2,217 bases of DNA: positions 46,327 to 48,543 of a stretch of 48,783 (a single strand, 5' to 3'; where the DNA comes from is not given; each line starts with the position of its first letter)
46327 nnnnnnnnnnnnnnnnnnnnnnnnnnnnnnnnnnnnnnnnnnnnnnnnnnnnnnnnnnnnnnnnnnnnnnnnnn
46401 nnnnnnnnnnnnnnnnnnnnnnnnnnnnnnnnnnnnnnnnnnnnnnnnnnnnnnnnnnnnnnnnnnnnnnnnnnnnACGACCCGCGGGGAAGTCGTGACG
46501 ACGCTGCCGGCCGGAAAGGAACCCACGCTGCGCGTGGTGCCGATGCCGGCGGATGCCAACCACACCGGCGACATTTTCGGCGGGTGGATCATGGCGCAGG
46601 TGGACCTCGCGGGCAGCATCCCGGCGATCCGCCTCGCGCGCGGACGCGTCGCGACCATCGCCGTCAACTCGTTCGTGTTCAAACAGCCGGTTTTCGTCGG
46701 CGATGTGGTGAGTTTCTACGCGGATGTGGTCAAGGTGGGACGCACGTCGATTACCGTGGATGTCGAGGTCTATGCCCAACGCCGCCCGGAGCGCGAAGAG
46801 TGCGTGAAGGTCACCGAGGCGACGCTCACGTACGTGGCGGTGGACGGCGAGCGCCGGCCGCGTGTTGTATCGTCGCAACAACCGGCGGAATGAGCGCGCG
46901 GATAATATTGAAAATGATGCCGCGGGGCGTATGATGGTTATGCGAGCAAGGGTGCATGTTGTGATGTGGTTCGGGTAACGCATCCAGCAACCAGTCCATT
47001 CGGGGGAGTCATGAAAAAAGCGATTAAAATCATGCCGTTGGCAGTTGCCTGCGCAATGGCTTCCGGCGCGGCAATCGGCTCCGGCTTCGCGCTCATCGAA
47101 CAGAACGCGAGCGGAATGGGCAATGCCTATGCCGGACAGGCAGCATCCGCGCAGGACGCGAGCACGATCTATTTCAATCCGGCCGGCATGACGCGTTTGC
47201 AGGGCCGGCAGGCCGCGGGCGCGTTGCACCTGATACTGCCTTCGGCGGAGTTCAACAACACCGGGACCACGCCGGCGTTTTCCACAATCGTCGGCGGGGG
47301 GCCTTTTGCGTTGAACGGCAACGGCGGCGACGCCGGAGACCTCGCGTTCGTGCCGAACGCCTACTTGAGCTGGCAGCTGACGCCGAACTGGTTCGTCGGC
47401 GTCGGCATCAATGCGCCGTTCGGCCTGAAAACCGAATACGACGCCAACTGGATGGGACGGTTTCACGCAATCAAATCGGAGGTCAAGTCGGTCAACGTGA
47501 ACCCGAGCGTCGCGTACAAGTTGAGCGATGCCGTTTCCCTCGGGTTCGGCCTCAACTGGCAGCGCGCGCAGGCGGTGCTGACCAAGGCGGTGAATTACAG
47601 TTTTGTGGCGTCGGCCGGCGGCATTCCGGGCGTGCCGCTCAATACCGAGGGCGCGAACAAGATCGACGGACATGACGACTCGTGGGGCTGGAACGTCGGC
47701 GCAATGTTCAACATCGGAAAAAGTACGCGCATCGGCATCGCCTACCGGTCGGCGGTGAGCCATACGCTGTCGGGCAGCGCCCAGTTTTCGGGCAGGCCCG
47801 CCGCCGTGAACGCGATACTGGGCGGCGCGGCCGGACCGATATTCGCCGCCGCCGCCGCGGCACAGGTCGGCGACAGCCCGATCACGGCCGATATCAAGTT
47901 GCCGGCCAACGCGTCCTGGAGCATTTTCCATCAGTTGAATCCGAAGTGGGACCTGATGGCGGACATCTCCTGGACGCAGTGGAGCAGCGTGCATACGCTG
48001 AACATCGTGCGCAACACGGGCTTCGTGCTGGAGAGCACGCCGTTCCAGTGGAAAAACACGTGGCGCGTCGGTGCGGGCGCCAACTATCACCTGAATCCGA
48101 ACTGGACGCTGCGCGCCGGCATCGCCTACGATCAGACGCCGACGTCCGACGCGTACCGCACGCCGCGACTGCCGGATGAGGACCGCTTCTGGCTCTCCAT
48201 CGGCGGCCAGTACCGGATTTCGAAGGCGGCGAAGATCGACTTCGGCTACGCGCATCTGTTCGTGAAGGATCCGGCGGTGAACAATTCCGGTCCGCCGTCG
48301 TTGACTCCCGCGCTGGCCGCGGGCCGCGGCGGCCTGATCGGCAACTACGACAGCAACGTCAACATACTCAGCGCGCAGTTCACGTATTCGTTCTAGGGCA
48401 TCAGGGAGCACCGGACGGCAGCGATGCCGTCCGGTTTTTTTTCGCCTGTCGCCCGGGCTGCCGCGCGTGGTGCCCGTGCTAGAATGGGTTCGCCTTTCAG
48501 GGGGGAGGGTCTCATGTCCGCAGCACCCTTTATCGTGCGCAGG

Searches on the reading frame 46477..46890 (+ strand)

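Call 84: search_protein_families(library=pfam, proteins=[window:46477-46890:+], max_evalue=0.001)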
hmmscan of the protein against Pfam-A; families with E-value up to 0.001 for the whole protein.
window:46477-46890:+ (138 aa): 1 family
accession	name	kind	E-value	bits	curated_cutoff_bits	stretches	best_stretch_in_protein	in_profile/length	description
PF03061.28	4HBT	-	4.5e-17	62.6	20.6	1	31-103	2-75/79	Thioesterase superfamily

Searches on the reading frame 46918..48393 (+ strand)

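Call 84: search_protein_families(library=pfam, proteins=[window:46918-48393:+], max_evalue=0.001)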
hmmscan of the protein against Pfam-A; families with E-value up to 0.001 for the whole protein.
window:46918-48393:+ (492 aa): 6 families
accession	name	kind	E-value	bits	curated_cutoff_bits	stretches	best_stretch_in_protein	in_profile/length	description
PF03349.22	Toluene_X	-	3.7e-109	365.4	29.7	1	46-492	2-421/421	Outer membrane protein transport protein (OMPP1/FadL/TodX)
PF10677.15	DUF2490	-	1.4e-10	41.6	29.8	0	339-425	12-75/186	Protein of unknown function (DUF2490)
PF13505.12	OMP_b-brl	-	1.1e-09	39.2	28.7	1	157-279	47-153/175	Outer membrane protein beta-barrel domain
PF25222.1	DUF7840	-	0.0001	22.5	27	0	322-409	142-211/224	Domain of unknown function (DUF7840)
PF06629.18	MipA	-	0.00075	20.2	24.2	0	380-433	168-220/221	MltA-interacting protein MipA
PF21012.3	DUF6850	-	0.00093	18.9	27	0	168-218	113-165/464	Family of unknown function (DUF6850)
